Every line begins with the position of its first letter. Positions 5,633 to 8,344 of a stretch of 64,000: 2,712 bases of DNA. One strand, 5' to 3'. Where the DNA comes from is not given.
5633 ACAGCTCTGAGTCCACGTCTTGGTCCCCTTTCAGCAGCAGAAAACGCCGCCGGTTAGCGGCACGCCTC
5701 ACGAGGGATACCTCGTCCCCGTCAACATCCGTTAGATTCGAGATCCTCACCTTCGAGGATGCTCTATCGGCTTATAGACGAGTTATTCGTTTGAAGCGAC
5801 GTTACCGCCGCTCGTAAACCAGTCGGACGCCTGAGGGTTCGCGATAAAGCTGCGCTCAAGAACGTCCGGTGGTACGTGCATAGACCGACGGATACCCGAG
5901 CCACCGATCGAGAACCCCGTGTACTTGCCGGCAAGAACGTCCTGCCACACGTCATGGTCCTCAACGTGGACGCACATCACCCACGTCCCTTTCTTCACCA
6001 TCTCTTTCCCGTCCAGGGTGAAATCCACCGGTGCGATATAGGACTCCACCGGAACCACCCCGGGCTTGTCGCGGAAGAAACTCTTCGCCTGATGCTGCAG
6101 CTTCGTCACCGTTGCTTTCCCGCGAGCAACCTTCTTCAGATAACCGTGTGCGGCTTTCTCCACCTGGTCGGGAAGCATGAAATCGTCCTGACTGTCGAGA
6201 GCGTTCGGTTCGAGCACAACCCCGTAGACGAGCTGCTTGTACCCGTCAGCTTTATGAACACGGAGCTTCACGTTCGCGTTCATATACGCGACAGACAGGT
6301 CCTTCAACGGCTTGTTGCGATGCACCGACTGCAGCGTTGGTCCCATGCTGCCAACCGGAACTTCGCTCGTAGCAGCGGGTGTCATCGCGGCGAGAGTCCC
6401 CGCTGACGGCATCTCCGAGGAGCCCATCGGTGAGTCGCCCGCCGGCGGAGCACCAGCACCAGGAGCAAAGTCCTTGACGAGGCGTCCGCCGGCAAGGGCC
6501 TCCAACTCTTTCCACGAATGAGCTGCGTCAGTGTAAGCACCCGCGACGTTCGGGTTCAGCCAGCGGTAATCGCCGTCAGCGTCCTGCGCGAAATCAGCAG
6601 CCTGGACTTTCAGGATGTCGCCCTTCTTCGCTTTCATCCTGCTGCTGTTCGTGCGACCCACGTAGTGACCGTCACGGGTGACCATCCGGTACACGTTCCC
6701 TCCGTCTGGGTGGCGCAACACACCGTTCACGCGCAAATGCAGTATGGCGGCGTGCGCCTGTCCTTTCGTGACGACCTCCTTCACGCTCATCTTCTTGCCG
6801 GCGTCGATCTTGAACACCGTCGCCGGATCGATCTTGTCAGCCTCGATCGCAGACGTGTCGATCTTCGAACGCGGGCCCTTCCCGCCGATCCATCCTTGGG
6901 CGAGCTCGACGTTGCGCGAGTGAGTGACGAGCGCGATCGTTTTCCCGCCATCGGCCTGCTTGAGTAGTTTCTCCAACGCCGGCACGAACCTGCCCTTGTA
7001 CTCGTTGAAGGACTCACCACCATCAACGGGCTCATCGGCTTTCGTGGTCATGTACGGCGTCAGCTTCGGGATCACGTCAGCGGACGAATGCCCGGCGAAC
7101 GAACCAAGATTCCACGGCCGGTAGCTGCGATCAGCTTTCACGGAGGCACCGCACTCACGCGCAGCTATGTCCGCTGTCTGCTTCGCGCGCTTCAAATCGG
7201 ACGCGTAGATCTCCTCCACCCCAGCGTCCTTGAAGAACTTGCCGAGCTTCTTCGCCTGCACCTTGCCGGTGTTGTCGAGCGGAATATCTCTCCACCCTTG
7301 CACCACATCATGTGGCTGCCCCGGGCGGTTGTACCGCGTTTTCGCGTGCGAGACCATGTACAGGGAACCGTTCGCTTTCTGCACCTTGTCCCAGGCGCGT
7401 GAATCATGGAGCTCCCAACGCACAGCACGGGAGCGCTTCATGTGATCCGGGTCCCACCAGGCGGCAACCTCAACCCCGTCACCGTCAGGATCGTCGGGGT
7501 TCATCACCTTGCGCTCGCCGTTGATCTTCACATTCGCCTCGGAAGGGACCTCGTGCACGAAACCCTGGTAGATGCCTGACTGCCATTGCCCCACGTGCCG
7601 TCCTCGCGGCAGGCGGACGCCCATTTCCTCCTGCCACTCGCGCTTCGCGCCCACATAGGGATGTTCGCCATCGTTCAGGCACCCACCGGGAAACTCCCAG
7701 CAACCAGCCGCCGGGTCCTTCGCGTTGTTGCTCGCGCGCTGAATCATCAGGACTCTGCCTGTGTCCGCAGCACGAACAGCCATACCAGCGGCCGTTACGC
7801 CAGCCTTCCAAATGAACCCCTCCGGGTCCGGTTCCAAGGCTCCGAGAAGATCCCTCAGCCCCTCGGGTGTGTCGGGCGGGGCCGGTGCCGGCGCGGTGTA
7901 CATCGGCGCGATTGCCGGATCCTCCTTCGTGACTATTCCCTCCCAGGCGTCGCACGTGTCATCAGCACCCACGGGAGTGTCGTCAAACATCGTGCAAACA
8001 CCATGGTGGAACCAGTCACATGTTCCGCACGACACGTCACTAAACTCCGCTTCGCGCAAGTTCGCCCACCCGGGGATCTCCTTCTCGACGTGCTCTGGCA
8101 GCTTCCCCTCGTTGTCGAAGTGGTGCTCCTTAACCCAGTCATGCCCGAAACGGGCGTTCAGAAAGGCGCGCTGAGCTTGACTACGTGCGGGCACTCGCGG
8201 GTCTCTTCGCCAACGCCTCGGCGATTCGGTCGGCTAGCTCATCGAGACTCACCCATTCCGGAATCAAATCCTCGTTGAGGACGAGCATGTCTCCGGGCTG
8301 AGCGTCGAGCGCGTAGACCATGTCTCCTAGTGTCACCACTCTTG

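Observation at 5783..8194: ADP-ribose-processing cargo (NUDIX + histidine phosphatase) fused to the prohead protease, so probably packaged in the virion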

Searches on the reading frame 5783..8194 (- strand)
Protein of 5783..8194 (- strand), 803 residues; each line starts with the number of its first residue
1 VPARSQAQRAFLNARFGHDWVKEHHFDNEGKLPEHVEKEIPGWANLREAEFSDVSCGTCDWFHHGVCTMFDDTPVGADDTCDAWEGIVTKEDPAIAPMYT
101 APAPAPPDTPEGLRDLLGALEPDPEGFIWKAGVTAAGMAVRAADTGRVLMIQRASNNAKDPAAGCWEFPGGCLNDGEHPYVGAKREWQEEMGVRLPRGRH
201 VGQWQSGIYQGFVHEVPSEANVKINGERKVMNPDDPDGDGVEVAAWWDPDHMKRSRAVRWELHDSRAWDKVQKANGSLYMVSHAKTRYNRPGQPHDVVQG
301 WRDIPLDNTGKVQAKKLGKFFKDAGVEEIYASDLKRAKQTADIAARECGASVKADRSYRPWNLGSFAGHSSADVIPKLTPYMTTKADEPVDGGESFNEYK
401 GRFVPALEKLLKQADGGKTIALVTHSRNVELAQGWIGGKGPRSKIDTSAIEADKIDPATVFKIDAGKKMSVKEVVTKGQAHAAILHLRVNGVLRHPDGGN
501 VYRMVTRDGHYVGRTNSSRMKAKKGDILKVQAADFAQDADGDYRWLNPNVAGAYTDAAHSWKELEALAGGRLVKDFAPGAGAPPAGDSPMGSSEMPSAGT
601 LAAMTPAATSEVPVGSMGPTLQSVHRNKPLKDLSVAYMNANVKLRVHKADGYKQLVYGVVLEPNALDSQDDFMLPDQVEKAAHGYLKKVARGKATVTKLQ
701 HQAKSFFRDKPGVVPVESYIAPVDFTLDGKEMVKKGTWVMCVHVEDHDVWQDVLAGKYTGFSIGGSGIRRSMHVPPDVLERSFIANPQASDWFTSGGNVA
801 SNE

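Call 5: search_protein_families(library=pfam, proteins=[window:5783-8194:-], max_evalue=1)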
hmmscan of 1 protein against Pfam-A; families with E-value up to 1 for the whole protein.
window:5783-8194:- (803 aa): 5 families
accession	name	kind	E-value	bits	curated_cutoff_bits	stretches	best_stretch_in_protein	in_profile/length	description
PF00300.27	His_Phos_1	-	5.9e-30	104.8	21.7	1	278-431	1-153/194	Histidine phosphatase superfamily (branch 1)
PF14550.11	Peptidase_S78_2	-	6e-29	101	24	1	645-766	4-121/126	Putative phage serine protease XkdF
PF00293.34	NUDIX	-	1.6e-14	54.5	21.1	1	135-255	5-121/134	NUDIX domain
PF14815.12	NUDIX_4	-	0.006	16.8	35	1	141-200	6-63/113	NUDIX domain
PF24000.1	DUF7316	-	0.013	16.5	27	0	184-216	6-35/78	Family of unknown function (DUF7316)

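Call 6: search_protein_families(library=phrogs, proteins=[window:5783-8194:-], max_evalue=0.01)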
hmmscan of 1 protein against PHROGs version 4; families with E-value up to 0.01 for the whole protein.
window:5783-8194:- (803 aa): 17 families
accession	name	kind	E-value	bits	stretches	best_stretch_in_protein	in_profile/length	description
phrog_3017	-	head and packaging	1.5e-31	111.1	1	643-769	41-154/402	head maturation protease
phrog_1530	-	other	1.8e-28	100.9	1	626-770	218-352/379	DNA methyltransferase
phrog_15223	-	other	3e-19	70.7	1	643-763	3-110/199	protease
phrog_13242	-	unknown function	1.7e-17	64.6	1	652-770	318-426/450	-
phrog_12933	-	unknown function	3.8e-16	60.7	1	277-438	3-163/197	-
phrog_34096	-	head and packaging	6.9e-14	52.4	1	646-764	126-232/412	head maturation protease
phrog_1198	-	other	8.3e-13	49.6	1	135-259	39-154/253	MutT/NUDIX hydrolase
phrog_33677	-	head and packaging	1.7e-09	38.3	1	649-770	152-267/564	head maturation protease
phrog_19260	-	unknown function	5.1e-09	37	1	642-773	36-156/253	-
phrog_9979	-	unknown function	4.5e-05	23.8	1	625-753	16-141/278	-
phrog_1185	-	other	0.00016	22.2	1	161-193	176-208/301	nudix hydrolase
phrog_14859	-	DNA, RNA and nucleotide metabolism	0.00038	20.6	1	654-775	248-367/373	RNA ligase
phrog_24921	-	unknown function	0.0018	18.4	1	642-765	40-168/349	-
phrog_6216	-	unknown function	0.0021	17.9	1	136-196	5-56/545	-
phrog_24841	-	unknown function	0.0041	17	0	648-766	17-120/628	-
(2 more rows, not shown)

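Call 7: search_dna_similar(query=window:5783-8194:-, collection=phages, mode=protein, max_rows=40)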
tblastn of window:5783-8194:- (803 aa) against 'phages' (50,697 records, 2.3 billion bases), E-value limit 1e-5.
Records with a match: 77; places in all: 77; records where one place covers at least 80% of the query: 0.
Best place of each record, by identity: <60% 77.
By first word of the organism name: Listeria 11; Lactococcus 11; Bacteriophage 10; Clostridium 10; Bacillus 7; Rhizobium 6; Arthrobacter 4; Salmonella 3; Stenotrophomonas 3; Streptomyces 2; and 8 more.
By host as written in the record: - 14; Listeria monocytogenes 11; Lactococcus lactis SMQ-86 10; Clostridium perfringens 7; Stenotrophomonas maltophilia 3; Streptomyces lividans JI 1326 2; Arthrobacter globiformis B-2979 2; Arthrobacter sp. ATCC 21022 2; and 21 more.
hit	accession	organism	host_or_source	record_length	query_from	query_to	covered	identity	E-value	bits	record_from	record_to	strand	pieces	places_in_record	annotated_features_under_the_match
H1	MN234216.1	Streptomyces phage Gilgamesh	Streptomyces lividans JI 1326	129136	132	285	19%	47.9%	3e-28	129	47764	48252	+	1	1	52: hydrolase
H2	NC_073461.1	Streptomyces phage Gilgamesh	Streptomyces lividans JI 1326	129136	132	285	19%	47.9%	3e-28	129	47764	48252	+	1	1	52: hydrolase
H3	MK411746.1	Arthrobacter phage Sonali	Arthrobacter globiformis B-2979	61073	133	274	18%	44.1%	7e-23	111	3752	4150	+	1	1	3: portal and MuF-like fusion protein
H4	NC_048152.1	Arthrobacter phage Sonali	Arthrobacter globiformis B-2979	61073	133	274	18%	44.1%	7e-23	111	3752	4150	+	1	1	3: portal protein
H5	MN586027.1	Arthrobacter phage Mufasa8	Arthrobacter sp. ATCC 21022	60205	132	274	18%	43.1%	4e-21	105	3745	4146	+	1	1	3: portal protein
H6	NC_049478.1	Arthrobacter phage Mufasa8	Arthrobacter sp. ATCC 21022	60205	132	274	18%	43.1%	4e-21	105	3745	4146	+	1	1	3: MutT/NUDIX hydrolase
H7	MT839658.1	Bacteriophage sp.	human fecal samples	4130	278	479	25%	29.2%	4e-8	63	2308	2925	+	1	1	record has no annotation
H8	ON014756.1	Pseudanabaena phage Pam4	Pseudanabaena sp.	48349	134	272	17%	41.5%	8e-20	101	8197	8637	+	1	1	capsid maturation protease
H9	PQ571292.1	Enterococcus phage EG-TP1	Enterococcus gallinarum BBC_KY_5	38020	622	761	17%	37.1%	1e-12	78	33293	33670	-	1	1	head maturation protease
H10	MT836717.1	Bacteriophage sp.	human fecal samples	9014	642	761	15%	40.8%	7e-13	79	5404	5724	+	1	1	record has no annotation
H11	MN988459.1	Rhizobium phage RHph_TM16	Rhizobium sp. R693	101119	642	799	20%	30.7%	1e-6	59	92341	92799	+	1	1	DNA methyltransferase/prohead protease protein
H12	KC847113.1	Bacillus phage PBP180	Bacillus pumilus strain CCTCC AB94180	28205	648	761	14%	42.1%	2e-13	81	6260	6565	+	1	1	defective phage PBP180 | hypothetical protein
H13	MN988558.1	Rhizobium phage RHph_Y1_11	Rhizobium phaseoli Y1_11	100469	611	761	19%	31.4%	5e-7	60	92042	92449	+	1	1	DNA methyltransferase/prohead protease protein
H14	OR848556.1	Listeria phage LM 4-14-1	Listeria monocytogenes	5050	277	435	20%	29.6%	1e-8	65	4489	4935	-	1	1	record has no annotation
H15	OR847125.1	Listeria phage LM 4-11-1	Listeria monocytogenes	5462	277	435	20%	29.6%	1e-8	65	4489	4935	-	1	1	record has no annotation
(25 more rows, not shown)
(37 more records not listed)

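Call 11: find_homologous_proteins(query=window:5783-8194:-, max_evalue=0.00001)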
Query window:5783-8194:- (803 aa): 309 proteins with E <= 0.00001 among 8000 candidates; the best 120 are listed.
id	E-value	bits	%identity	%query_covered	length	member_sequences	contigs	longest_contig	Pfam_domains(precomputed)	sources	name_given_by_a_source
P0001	0.0e+0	1885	100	100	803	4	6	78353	PF14550.12,PF00293.35,PF00300.28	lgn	-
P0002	0.0e+0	1261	78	88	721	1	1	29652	PF14550.12,PF00293.35,PF00300.28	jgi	jgi:broad specificity phosphatase PhoE/8-oxo-dGTP pyrophosphatase MutT (NUDIX family)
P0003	0.0e+0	1119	67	84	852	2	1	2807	PF14550.12,PF00293.35,PF00300.28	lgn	-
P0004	0.0e+0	1104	63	95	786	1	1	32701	PF14550.12,PF00293.35,PF00300.28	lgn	-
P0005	0.0e+0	1036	76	73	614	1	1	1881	PF14550.12,PF00300.28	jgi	jgi:broad specificity phosphatase PhoE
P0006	3.3e-273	927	56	93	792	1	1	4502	PF14550.12,PF00293.35,PF00300.28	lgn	-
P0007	1.4e-268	912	61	85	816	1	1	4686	PF14550.12,PF00293.35,PF00300.28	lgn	-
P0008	1.4e-265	902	57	91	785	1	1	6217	PF14550.12,PF00293.35,PF00300.28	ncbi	-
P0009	1.6e-260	885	63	58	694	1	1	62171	PF14550.12,PF00293.35,PF00300.28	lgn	-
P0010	3.2e-253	861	56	94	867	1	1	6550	PF14550.12,PF00293.35,PF00300.28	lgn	-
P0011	3.5e-253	861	62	45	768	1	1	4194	PF14550.12,PF00293.35,PF00300.28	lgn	-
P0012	7.9e-250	850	64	66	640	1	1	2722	PF14550.12,PF00300.28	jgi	jgi:broad specificity phosphatase PhoE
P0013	2.6e-243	828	52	93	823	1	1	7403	PF14550.12,PF00293.35,PF00300.28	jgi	jgi:broad specificity phosphatase PhoE/8-oxo-dGTP pyrophosphatase MutT (NUDIX family)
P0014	9.1e-242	823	51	94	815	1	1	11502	PF14550.12,PF00293.35,PF00300.28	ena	-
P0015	1.4e-239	816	60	55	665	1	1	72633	PF14550.12,PF00293.35,PF00300.28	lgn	-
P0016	6.8e-235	800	50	93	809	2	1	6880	PF14550.12,PF00293.35,PF00300.28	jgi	jgi:broad specificity phosphatase PhoE/8-oxo-dGTP pyrophosphatase MutT (NUDIX family)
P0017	8.7e-228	777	54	83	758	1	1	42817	PF14550.12,PF00293.35,PF00300.28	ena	-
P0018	8.1e-221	754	60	62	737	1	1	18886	PF14550.12,PF00300.28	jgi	jgi:broad specificity phosphatase PhoE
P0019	2.0e-212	726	69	38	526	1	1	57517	PF14550.12,PF00293.35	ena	-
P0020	2.6e-208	712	60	66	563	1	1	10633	PF14550.12,PF00300.28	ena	-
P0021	7.2e-207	708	57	66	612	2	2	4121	PF14550.12,PF00300.28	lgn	-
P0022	6.4e-200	685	58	66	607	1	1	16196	PF14550.12,PF00300.28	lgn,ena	-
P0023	3.6e-198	679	57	63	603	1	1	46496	PF14550.12,PF00300.28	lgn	-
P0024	2.9e-190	653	56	65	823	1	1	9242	PF14550.12,PF00300.28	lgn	-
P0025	3.5e-173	596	51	41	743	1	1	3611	PF14550.12,PF00293.35,PF00300.28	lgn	-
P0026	3.8e-173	596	54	40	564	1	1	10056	PF14550.12,PF00293.35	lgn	-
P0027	6.9e-165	569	51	65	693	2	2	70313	PF14550.12,PF00300.28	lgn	-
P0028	2.3e-161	557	57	37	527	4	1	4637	PF14550.12,PF00293.35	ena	-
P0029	9.6e-161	555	57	37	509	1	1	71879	PF14550.12,PF00293.35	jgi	jgi:8-oxo-dGTP pyrophosphatase MutT (NUDIX family)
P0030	1.2e-160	555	57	38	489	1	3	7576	PF14550.12,PF00293.35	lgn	-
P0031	2.8e-160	553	49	63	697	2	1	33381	PF14550.12,PF00300.28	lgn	-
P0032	7.6e-159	549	56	37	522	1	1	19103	PF14550.12,PF00293.35,PF14815.13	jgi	jgi:8-oxo-dGTP pyrophosphatase MutT (NUDIX family)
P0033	1.1e-158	548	56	37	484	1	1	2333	PF14550.12,PF00293.35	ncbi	-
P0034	2.9e-158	547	51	38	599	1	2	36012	PF14550.12,PF00293.35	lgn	-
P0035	8.4e-157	542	54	39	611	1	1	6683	PF14550.12,PF00293.35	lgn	-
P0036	9.8e-156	538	56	37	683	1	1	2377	PF14550.12,PF00293.35,PF20223.4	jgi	jgi:8-oxo-dGTP pyrophosphatase MutT (NUDIX family)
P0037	1.5e-155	538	57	43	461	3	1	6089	PF14550.12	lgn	-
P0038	5.4e-155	536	54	39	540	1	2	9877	PF14550.12,PF00293.35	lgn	-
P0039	7.3e-151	522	47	38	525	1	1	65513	PF14550.12,PF00293.35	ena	-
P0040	6.1e-148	513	51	39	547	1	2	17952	PF14550.12,PF00293.35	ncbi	-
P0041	2.5e-147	511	56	29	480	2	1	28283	PF14550.12,PF00293.35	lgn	-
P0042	2.0e-146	508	54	29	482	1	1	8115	PF14550.12,PF00293.35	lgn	-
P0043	6.3e-145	503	51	39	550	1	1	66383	PF14550.12,PF00293.35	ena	-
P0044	1.3e-141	492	49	34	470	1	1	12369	PF14550.12,PF00293.35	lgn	-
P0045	2.2e-139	484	46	38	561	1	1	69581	PF14550.12,PF00293.35,PF14815.13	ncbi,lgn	-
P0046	2.6e-138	481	56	39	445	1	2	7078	PF14550.12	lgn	-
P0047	1.5e-137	478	47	40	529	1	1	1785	PF14550.12,PF00293.35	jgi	jgi:8-oxo-dGTP pyrophosphatase MutT (NUDIX family)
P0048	1.7e-135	471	56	46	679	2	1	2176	PF00300.28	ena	-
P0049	7.6e-133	463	52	44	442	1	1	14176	PF14550.12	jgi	jgi:putative serine protease XkdF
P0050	2.1e-125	438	59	42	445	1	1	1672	PF00293.35,PF14815.13,PF00300.28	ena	-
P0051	8.4e-114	400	53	25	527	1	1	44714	PF14550.12,PF00293.35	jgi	-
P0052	3.8e-100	354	63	18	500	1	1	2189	PF14550.12,PF00293.35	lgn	-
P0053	3.4e-86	308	51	19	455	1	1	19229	PF14550.12,PF00293.35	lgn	-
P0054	1.1e-66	244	54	18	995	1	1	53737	PF00293.35,PF04860.18,PF00300.28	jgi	jgi:broad specificity phosphatase PhoE/8-oxo-dGTP pyrophosphatase MutT (NUDIX family)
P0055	2.0e-42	164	41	30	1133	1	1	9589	PF00293.35,PF04860.18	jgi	jgi:8-oxo-dGTP pyrophosphatase MutT (NUDIX family)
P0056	3.9e-42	163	61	16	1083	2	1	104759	PF00293.35,PF04860.18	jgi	-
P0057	4.3e-42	162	46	16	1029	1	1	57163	PF00293.35,PF04860.18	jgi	jgi:8-oxo-dGTP pyrophosphatase MutT (NUDIX family)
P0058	4.4e-42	162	43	29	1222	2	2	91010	PF00293.35,PF04860.18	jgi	-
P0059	4.5e-40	156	42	32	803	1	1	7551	PF00293.35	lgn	-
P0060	1.1e-39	154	56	17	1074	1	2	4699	PF00293.35,PF04233.20,PF04860.18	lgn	-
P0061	2.7e-39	153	56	18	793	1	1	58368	PF00293.35,PF04860.18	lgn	-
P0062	3.3e-39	153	59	17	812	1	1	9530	PF00293.35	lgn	-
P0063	3.8e-39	153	42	28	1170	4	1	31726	PF00293.35,PF04860.18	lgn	-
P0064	7.3e-39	152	44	27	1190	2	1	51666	PF00293.35,PF04860.18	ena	-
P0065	9.6e-39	151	58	16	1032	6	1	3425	PF00293.35,PF04860.18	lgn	-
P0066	9.9e-39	151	47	22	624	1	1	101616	PF00293.35,PF14815.13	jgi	jgi:8-oxo-dGTP pyrophosphatase MutT (NUDIX family)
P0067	1.1e-38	151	43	27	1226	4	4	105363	PF00293.35,PF04860.18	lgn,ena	-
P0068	2.1e-38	150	56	16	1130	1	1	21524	PF00293.35,PF04860.18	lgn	-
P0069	2.5e-38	150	46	26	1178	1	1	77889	PF00293.35,PF04860.18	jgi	-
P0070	2.7e-38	150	54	17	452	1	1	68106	PF00293.35,PF13248.12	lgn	-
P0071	3.1e-38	150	43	23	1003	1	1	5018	PF00293.35,PF04233.20,PF04860.18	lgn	-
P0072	3.3e-38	150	55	16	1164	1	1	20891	PF00293.35,PF04233.20,PF04860.18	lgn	-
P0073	3.7e-38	149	57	16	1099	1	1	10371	PF00293.35,PF04233.20,PF04860.18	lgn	-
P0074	1.1e-37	148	61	16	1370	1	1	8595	PF00293.35,PF04860.18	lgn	-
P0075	1.4e-37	147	59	16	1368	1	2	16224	PF00293.35,PF04860.18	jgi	jgi:8-oxo-dGTP pyrophosphatase MutT (NUDIX family)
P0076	1.6e-37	147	57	16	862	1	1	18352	PF00293.35,PF04860.18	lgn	-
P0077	2.0e-37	147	54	18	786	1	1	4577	PF00293.35,PF04860.18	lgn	-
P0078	2.3e-37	147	56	17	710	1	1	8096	PF00293.35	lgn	-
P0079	3.8e-37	146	59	17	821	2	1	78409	PF00293.35,PF04860.18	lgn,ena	-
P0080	4.5e-37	146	57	16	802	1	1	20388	PF00293.35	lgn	-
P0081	6.8e-37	145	50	20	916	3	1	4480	PF00293.35,PF04233.20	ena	-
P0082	7.0e-37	145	50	19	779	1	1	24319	PF00293.35,PF04860.18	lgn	-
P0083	7.5e-37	145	56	18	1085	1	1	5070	PF00293.35,PF04233.20,PF04860.18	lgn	-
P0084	1.0e-36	145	48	21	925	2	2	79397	PF00293.35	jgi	jgi:8-oxo-dGTP pyrophosphatase MutT (NUDIX family)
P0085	1.3e-36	144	60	16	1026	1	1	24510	PF00293.35,PF04233.20,PF04860.18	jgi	jgi:8-oxo-dGTP pyrophosphatase MutT (NUDIX family)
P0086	1.4e-36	144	59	17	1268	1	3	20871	PF00293.35,PF04860.18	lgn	-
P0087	1.6e-36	144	53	18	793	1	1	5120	PF00293.35,PF04860.18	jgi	jgi:8-oxo-dGTP pyrophosphatase MutT (NUDIX family)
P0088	1.6e-36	144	48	21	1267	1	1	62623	PF00293.35,PF04233.20,PF04860.18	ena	-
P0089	2.0e-36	144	57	17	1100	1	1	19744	PF00293.35,PF04233.20,PF04860.18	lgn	-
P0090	2.1e-36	144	51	19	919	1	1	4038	PF00293.35,PF04233.20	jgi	jgi:SPP1 gp7 family putative phage head morphogenesis protein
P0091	2.1e-36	144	50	18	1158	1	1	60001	PF00293.35,PF04860.18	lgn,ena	-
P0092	2.1e-36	144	54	19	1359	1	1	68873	PF00293.35,PF04860.18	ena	-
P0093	2.8e-36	143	60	17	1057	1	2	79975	PF00293.35,PF04860.18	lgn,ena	-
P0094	3.3e-36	143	48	22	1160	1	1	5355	PF00293.35,PF04233.20,PF04860.18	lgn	-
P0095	4.2e-36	143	55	17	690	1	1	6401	PF04586.23,PF00293.35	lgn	-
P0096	4.3e-36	143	57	17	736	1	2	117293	PF04586.23,PF00293.35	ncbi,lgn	-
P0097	4.9e-36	142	55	17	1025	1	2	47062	PF00293.35,PF04233.20,PF04860.18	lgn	-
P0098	1.3e-35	141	44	26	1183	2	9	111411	PF00293.35,PF04860.18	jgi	-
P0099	1.8e-35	141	44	26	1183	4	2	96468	PF00293.35,PF04860.18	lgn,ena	-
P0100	1.9e-35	140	57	16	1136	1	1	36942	PF00293.35,PF04233.20,PF04860.18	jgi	jgi:8-oxo-dGTP pyrophosphatase MutT (NUDIX family)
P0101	2.1e-35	140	55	18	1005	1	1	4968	PF00293.35,PF04233.20,PF04860.18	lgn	-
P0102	2.2e-35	140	49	19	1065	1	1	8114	PF00293.35,PF04233.20,PF04860.18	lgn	-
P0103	2.2e-35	140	59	17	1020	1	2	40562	PF00293.35,PF04860.18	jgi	jgi:ADP-ribose pyrophosphatase YjhB (NUDIX family)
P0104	2.3e-35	140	51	18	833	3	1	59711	PF00293.35,PF04860.18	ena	-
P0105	3.4e-35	140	58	15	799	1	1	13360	PF00293.35,PF04860.18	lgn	-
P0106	4.0e-35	139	58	17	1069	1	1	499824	PF00293.35,PF04233.20,PF04860.18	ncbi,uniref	ncbi:phage portal protein [Streptomyces sp. NPDC046977]|uniref:phage portal protein n=1 Tax=Streptom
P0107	5.6e-35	139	54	18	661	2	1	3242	PF04586.23,PF00293.35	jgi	-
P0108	6.1e-35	139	57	16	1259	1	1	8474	PF00293.35,PF04233.20,PF04860.18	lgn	-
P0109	7.5e-35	139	58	16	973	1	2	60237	PF00293.35,PF04233.20,PF04860.18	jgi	jgi:8-oxo-dGTP pyrophosphatase MutT (NUDIX family)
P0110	8.8e-35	138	55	16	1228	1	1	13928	PF00293.35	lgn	-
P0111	1.2e-34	138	58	17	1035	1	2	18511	PF00293.35,PF04860.18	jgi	jgi:8-oxo-dGTP pyrophosphatase MutT (NUDIX family)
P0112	1.4e-34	138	56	16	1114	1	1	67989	PF00293.35,PF04860.18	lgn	-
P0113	1.5e-34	138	58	18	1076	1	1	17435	PF00293.35,PF04233.20,PF04860.18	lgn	-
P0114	1.7e-34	137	53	15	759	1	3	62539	PF00293.35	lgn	-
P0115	1.7e-34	137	57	16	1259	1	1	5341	PF00293.35,PF04233.20,PF04860.18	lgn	-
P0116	2.2e-34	137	57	16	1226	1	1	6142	PF00293.35,PF04233.20,PF04860.18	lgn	-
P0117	2.2e-34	137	51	16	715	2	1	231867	PF00293.35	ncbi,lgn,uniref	ncbi:NUDIX domain-containing protein [Streptomyces xiamenensis]|uniref:NUDIX hydrolase n=1 Tax=Strep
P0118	2.4e-34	137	58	16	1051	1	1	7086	PF00293.35,PF04233.20,PF04860.18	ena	-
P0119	2.4e-34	137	47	22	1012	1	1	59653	PF00293.35,PF04233.20,PF04860.18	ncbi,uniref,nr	ncbi:phage portal protein [Subtercola vilae]|uniref:Phage portal protein n=1 Tax=Subtercola vilae Ta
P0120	2.7e-34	137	58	15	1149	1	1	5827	PF00293.35,PF04860.18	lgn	-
